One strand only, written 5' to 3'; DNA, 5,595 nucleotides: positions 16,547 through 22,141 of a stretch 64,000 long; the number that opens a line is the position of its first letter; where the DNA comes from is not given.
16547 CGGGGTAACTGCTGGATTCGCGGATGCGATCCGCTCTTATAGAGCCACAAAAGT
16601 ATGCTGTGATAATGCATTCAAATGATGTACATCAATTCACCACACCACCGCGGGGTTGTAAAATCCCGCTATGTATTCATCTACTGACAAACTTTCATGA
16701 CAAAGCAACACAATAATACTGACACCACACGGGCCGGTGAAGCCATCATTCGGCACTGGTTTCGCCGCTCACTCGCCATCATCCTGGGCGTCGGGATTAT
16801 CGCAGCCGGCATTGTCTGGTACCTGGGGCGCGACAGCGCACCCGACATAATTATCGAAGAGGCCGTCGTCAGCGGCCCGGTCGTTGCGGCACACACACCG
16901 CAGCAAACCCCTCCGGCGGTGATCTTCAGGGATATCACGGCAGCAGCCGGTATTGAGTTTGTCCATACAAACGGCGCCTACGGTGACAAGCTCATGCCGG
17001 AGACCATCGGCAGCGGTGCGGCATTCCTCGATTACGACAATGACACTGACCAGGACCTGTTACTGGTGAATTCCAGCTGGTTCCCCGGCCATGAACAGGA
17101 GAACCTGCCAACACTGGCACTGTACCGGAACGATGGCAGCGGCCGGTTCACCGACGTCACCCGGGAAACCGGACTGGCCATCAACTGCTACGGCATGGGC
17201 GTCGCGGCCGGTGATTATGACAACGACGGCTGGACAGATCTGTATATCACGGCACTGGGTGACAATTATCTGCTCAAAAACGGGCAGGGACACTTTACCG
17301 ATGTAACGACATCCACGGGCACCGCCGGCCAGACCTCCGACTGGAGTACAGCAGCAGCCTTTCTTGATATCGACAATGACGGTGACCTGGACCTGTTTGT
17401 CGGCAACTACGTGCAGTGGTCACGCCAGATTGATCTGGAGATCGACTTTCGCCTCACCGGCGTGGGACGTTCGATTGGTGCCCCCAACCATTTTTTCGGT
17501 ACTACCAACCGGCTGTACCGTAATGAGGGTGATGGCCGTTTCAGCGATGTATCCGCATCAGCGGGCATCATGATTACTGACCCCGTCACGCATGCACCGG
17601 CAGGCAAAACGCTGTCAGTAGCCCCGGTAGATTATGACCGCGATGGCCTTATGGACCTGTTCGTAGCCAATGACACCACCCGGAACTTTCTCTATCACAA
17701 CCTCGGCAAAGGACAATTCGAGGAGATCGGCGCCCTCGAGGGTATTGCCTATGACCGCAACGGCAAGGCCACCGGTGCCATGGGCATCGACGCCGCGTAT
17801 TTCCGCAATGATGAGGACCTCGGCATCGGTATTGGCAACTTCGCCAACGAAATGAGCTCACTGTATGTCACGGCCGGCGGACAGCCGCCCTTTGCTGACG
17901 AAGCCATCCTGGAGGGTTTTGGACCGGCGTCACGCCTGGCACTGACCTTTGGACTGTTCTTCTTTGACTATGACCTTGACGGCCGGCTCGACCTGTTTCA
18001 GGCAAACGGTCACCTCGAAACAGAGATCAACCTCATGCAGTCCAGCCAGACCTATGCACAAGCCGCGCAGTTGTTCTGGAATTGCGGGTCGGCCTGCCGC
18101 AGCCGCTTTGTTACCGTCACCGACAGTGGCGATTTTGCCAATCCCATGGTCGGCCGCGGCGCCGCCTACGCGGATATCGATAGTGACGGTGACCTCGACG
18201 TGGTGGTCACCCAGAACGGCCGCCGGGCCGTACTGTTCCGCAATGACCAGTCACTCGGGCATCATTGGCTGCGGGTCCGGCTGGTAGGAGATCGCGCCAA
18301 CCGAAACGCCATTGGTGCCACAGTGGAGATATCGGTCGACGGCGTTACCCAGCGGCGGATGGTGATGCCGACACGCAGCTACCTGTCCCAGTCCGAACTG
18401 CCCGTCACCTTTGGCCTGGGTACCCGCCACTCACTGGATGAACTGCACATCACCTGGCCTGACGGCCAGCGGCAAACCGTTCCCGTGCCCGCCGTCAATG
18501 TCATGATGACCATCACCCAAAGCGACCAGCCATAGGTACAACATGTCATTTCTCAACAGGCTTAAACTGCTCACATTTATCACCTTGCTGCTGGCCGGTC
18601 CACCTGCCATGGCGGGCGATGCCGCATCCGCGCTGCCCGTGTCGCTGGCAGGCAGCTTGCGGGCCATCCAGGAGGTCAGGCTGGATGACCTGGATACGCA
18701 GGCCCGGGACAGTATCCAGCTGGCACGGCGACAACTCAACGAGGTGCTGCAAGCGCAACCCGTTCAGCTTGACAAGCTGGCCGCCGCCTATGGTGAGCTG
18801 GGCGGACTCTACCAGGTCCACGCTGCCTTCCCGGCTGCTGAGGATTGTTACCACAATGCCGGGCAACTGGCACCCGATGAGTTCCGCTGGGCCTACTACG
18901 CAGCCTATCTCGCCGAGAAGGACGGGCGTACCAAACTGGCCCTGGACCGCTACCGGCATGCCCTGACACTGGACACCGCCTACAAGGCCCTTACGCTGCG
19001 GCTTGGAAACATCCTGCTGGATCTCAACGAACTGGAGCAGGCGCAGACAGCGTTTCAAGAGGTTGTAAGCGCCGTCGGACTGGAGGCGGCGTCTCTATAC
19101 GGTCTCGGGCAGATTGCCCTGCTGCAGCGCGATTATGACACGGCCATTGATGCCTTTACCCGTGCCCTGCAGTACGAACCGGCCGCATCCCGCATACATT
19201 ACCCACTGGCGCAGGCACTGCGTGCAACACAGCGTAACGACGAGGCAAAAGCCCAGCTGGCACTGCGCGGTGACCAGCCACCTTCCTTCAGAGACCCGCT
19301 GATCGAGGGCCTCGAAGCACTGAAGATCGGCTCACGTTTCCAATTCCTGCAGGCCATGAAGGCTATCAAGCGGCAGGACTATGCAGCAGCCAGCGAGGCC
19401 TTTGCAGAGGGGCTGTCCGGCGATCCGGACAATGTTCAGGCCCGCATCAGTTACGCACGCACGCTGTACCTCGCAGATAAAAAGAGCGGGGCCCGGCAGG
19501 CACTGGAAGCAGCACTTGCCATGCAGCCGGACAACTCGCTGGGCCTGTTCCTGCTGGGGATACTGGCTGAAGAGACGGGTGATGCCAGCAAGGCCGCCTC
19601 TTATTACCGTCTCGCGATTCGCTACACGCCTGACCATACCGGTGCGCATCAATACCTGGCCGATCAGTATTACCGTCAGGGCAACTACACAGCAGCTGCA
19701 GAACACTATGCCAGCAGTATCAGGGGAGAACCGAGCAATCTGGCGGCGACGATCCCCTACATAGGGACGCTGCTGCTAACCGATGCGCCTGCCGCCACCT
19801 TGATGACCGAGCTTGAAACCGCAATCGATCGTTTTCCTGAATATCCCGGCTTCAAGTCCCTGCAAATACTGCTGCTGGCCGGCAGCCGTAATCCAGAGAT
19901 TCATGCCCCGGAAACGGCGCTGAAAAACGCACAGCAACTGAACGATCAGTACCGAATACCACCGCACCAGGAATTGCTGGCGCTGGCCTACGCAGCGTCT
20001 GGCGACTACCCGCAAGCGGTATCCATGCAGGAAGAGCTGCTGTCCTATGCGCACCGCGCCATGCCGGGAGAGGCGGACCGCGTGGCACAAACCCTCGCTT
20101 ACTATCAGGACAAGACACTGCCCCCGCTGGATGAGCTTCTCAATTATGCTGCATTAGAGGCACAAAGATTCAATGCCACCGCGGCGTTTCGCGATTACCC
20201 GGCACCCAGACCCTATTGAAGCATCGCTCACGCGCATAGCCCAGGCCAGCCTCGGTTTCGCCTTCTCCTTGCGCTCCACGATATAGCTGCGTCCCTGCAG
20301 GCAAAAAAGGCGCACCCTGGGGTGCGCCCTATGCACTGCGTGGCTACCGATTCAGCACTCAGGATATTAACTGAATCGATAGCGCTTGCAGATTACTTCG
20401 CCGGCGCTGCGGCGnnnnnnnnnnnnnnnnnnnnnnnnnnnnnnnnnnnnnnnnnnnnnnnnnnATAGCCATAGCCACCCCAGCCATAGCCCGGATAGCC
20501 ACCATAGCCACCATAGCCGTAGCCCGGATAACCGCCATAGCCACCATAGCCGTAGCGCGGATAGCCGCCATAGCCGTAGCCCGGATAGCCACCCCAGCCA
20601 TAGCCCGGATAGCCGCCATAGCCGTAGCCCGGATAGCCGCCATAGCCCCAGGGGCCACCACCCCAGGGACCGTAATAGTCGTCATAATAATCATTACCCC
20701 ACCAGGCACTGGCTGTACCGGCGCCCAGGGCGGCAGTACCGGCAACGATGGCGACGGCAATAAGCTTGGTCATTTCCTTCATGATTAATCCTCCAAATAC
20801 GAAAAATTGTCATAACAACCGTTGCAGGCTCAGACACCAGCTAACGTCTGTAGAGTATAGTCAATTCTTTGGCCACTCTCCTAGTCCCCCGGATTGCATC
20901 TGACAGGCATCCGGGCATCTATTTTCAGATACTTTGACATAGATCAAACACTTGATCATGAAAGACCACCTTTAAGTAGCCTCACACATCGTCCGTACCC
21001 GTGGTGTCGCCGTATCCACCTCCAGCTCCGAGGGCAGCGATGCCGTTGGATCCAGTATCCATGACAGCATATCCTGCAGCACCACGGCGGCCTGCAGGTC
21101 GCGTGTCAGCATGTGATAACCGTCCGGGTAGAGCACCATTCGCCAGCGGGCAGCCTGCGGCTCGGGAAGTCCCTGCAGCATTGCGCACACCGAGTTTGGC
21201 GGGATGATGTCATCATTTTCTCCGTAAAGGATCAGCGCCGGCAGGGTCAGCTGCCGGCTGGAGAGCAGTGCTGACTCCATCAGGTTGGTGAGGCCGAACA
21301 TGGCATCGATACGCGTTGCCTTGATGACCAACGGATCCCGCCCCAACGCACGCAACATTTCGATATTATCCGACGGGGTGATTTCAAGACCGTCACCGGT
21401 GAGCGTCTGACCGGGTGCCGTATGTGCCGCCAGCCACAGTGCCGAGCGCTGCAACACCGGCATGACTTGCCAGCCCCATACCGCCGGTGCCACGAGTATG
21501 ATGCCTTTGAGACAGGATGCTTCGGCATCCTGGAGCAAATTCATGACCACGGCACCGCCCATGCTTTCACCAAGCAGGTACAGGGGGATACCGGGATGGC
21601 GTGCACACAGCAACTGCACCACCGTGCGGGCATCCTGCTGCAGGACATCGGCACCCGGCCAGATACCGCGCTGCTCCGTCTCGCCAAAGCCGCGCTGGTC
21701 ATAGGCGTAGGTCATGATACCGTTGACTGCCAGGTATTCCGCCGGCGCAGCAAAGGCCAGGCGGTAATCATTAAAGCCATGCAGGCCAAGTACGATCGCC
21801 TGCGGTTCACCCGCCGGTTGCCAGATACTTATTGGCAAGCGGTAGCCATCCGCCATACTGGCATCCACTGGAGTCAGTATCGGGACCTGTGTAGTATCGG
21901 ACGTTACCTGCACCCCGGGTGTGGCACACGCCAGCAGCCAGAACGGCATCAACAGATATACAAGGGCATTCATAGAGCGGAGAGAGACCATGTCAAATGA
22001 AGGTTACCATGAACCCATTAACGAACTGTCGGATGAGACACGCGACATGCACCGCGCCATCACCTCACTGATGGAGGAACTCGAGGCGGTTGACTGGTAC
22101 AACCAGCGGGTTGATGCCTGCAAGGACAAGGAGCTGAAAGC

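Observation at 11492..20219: Four-gene envelope cluster: ExeA-type AAA+ ATPase, membrane pentaheme cytochrome-TPR, CRTAC1 propeller and TPR protein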

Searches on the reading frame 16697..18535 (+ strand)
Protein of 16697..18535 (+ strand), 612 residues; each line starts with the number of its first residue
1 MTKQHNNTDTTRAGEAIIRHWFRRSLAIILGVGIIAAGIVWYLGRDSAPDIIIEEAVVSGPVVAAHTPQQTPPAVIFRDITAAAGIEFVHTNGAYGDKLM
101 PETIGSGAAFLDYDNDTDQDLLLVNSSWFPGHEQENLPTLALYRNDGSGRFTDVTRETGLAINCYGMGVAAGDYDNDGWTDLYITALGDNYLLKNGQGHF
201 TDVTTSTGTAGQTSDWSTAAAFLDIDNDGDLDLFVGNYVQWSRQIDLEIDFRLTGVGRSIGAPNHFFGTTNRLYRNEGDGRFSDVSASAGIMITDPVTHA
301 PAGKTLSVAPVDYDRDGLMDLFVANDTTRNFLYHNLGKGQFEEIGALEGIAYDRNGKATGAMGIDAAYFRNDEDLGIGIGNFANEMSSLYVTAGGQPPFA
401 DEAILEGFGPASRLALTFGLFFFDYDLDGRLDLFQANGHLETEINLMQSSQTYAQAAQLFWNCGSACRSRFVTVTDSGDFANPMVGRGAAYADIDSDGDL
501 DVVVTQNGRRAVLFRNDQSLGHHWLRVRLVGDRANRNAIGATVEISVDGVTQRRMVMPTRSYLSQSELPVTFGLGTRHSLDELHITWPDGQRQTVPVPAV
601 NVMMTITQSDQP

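Call 4: search_protein_families(library=pfam, proteins=[window:16697-18535:+], max_evalue=0.01)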
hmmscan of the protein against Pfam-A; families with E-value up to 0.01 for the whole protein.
window:16697-18535:+ (612 aa): 4 families
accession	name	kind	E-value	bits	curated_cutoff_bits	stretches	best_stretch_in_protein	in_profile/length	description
PF13517.12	FG-GAP_3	-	3e-36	124.2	26.9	5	112-184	1-61/61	FG-GAP-like repeat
PF07593.17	UnbV_ASPIC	-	1.5e-19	70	23.4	1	538-601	1-64/68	ASPIC and UnbV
PF01839.29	FG-GAP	-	2.3e-13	50.1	22.1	1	166-190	2-26/37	FG-GAP repeat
PF19279.4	YegS_C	-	0.0028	17.9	27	0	299-336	64-101/158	YegS C-terminal NAD kinase beta sandwich-like domain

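Call 5: search_protein_families(library=ncbifam, proteins=[window:16697-18535:+], max_evalue=0.01)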
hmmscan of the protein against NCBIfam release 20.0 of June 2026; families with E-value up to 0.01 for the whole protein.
window:16697-18535:+ (612 aa): 0 families

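Call 44: search_solved_structures(query=window:16697-18535:+, max_evalue=0.01)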
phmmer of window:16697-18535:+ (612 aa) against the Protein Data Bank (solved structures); distinct sequences matched with E-value up to 0.01: 1.
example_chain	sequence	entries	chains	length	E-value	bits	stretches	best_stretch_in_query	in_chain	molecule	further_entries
9etn_A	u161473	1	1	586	4.3e-15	58.3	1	254-597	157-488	Cartilage acidic protein 1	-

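Call 109: search_protein_families(library=padloc, proteins=[window:16697-18535:+], max_evalue=0.001)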
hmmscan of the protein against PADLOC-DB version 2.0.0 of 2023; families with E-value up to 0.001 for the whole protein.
window:16697-18535:+ (612 aa): 0 families

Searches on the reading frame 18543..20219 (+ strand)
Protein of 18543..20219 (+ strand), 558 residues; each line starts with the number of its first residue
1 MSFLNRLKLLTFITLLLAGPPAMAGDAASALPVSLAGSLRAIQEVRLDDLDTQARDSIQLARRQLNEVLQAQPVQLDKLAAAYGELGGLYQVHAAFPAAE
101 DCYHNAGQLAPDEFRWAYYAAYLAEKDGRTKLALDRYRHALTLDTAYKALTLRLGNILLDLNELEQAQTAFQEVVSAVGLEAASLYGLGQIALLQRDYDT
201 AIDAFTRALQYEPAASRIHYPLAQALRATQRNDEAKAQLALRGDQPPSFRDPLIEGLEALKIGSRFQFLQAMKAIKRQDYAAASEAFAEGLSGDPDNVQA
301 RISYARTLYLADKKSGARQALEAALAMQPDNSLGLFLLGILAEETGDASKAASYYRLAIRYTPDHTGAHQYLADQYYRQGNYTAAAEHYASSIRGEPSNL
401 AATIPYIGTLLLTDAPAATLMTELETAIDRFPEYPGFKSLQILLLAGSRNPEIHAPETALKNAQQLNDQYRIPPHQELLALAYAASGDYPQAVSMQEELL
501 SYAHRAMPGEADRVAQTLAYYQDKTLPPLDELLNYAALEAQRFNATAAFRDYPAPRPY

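Call 4: search_protein_families(library=pfam, proteins=[window:18543-20219:+], max_evalue=0.01)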
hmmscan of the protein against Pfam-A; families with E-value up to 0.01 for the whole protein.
window:18543-20219:+ (558 aa): 17 families
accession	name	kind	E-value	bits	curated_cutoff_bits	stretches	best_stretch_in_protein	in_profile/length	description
PF13432.12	TPR_16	-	2.7e-24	85.7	32.7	5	152-209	1-58/65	Tetratricopeptide repeat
PF14559.12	TPR_19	-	2.9e-23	82.4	25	4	192-245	1-54/68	Tetratricopeptide repeat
PF07719.23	TPR_2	-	1.1e-21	75.5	27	2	182-214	1-33/34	Tetratricopeptide repeat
PF23914.1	TPR_CcmH_CycH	-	5.3e-16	59.3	42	2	276-361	62-150/158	Cytochrome c-type biogenesis protein H TPR domain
PF24575.1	TPR_Slam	-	7.7e-15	55.6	35.2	3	185-239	50-104/104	Surface lipoprotein assembly modifier, N-terminal TPR repeats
PF13181.12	TPR_8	-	1.1e-12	47.4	25.7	0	183-213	2-32/34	Tetratricopeptide repeat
PF00515.34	TPR_1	-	1e-11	44.6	27.8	1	182-213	1-32/34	Tetratricopeptide repeat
PF13424.12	TPR_12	-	1.4e-11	44.9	30.1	1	149-210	3-73/77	Tetratricopeptide repeat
PF13428.12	TPR_14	-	4.8e-11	42.6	23.5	0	299-340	2-43/44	Tetratricopeptide repeat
PF13431.12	TPR_17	-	4.3e-09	36.4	24.4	0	321-351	2-32/34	Tetratricopeptide repeat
PF13176.12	TPR_7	-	4.3e-08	33.1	27.9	0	184-209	1-26/36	Tetratricopeptide repeat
PF13414.12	TPR_11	-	1.2e-07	31.8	26.8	0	197-226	9-38/42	TPR repeat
PF13174.12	TPR_6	-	1e-05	26.3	26.3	0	184-213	2-31/33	Tetratricopeptide repeat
PF12895.13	ANAPC3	-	0.00025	21.7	27.2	0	183-237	24-77/82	Anaphase-promoting complex, cyclosome, subunit 3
PF25064.1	ARM_TT21_5th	-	0.00032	21.4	27.8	0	370-437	5-74/117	TT21 fifth ARM repeats domain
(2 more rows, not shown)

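Call 5: search_protein_families(library=ncbifam, proteins=[window:18543-20219:+], max_evalue=0.01)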
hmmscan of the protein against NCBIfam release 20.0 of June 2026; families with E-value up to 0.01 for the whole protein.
window:18543-20219:+ (558 aa): 26 families (the best 25 are shown)
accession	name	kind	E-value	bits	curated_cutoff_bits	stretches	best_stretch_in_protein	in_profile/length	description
TIGR02917.1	PEP_TPR_lipo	equivalog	8.8e-28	96.7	312.2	2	267-414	434-581/899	XrtA/PEP-CTERM system TPR-repeat protein PrsT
NF040959.1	MamA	equivalog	1.5e-20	73.6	200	2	275-389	82-196/204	magnetosome protein MamA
TIGR02521.1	type_IV_pilW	equivalog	1.7e-15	57.2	154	3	73-239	24-192/234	type IV pilus biogenesis/stability protein PilW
TIGR02552.1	LcrH_SycD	equivalog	7.8e-13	48.3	104.8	1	185-240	55-110/136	SycD/LcrH family type III secretion system chaperone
NF033920.0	C39_PA2778_fam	equivalog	9.9e-13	48.1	150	3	158-239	166-247/255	PA2778 family cysteine peptidase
NF008520.0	PRK11447.1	equivalog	3.9e-08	31.6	858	1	150-330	353-527/1157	cellulose synthase complex outer membrane protein BcsC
TIGR04510.1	mod_pep_cyc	subfamily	6e-08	31.7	400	1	268-433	402-568/814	putative peptide modification system cyclase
NF047371.1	FlcA_CTERM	equivalog_domain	3.2e-07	29.2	300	1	53-177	410-536/646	periplasmic flagellar collar protein FlcA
NF052400.1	M48_BAM_BepA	equivalog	3.4e-07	29.4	570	1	264-393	307-436/483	beta-barrel assembly-enhancing protease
TIGR02795.1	tol_pal_ybgF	equivalog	4e-07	30.7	90.1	0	183-239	40-99/119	tol-pal system protein YbgF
NF052415.1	T3SS_chap_SctY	equivalog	1.1e-06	29.1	70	0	153-239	11-100/106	type III secretion apparatus assembly chaperone SctY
TIGR00990.1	3a0801s09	subfamily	1.1e-06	27.7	757.25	1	262-436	292-468/615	mitochondrial import receptor subunit TOM70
NF033758.1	gliding_GltE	equivalog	1.2e-06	27.8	225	2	270-492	58-275/411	adventurous gliding motility TPR repeat lipoprotein GltE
NF052230.1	T9SS_PorE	exception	1.5e-06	26.8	600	1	345-403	70-128/648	PorE family type IX secretion system protein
NF008757.0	PRK11788.1-5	equivalog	2.7e-06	26.8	363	0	75-235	175-335/388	lipopolysaccharide assembly protein LapB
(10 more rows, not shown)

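Call 109: search_protein_families(library=padloc, proteins=[window:18543-20219:+], max_evalue=0.001)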
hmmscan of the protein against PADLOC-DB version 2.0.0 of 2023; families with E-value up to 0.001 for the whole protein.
window:18543-20219:+ (558 aa): 1 family
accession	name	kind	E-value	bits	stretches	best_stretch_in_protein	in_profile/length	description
PDLC01101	PrimPol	-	3.1e-05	20.8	0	340-402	41-103/490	adaptation polymerase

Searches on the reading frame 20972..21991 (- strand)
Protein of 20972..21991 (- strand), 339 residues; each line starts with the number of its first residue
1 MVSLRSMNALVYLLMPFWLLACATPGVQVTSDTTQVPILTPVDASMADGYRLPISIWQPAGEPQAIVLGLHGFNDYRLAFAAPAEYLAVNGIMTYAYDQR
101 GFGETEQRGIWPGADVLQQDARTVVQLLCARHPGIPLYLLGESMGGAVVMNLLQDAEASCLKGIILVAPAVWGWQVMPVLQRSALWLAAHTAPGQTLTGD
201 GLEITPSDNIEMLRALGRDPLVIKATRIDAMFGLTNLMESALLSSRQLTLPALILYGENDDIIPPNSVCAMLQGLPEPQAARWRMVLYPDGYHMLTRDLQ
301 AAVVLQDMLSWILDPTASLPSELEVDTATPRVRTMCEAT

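Call 4: search_protein_families(library=pfam, proteins=[window:20972-21991:-], max_evalue=0.01)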
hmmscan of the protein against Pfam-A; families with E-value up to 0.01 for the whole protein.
window:20972-21991:- (339 aa): 6 families
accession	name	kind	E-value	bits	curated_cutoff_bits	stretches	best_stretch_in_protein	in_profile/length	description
PF12146.15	Hydrolase_4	-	2.8e-53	181.1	27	1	62-299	2-238/239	Serine aminopeptidase, S33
PF00561.26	Abhydrolase_1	-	1.4e-14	54.8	25.8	1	67-169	3-102/245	alpha/beta hydrolase fold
PF12697.13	Abhydrolase_6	-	3.3e-11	44.7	26.3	1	67-298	1-209/217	Alpha/beta hydrolase family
PF00326.27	Peptidase_S9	-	9.9e-05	22.4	22.6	1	248-314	143-208/213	Prolyl oligopeptidase family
PF20408.4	Abhydrolase_11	-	0.00052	20.2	27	0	95-159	39-100/193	Alpha/beta hydrolase domain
PF06821.19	Ser_hydrolase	-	0.0066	16.8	22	0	136-171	56-92/172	Serine hydrolase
